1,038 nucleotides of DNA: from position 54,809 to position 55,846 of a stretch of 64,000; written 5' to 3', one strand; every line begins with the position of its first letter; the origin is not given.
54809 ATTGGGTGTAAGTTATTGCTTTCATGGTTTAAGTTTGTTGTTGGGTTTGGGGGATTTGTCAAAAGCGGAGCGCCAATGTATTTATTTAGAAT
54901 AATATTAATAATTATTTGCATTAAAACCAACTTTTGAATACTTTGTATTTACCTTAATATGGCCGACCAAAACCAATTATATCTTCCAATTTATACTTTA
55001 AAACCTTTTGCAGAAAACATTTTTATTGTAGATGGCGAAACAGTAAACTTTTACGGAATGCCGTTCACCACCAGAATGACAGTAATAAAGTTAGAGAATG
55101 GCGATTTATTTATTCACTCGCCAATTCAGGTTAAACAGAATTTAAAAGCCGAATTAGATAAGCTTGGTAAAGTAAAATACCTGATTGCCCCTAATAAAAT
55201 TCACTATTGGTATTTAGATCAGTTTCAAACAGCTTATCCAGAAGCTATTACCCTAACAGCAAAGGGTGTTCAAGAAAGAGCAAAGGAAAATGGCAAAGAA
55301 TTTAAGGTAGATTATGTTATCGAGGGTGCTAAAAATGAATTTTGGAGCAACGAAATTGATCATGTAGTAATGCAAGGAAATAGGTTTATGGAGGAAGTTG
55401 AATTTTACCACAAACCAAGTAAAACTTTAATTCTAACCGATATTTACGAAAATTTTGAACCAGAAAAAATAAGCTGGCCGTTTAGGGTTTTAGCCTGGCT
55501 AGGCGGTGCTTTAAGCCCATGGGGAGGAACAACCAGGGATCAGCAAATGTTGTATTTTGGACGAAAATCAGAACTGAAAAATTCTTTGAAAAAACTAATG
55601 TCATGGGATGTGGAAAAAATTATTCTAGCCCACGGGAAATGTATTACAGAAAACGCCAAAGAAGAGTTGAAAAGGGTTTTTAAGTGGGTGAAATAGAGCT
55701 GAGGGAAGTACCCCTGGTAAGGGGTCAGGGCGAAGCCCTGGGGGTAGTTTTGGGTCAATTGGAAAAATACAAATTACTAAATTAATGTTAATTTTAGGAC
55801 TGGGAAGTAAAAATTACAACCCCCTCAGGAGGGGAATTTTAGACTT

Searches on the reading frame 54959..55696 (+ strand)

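Call 75: search_protein_families(library=pfam, proteins=[window:54959-55696:+], max_evalue=0.01)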
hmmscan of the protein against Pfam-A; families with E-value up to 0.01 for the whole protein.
window:54959-55696:+ (245 aa): 1 family
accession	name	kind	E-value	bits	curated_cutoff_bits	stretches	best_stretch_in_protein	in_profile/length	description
PF14234.11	DUF4336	-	1.8e-17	64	28.5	1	36-163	18-162/321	Domain of unknown function (DUF4336)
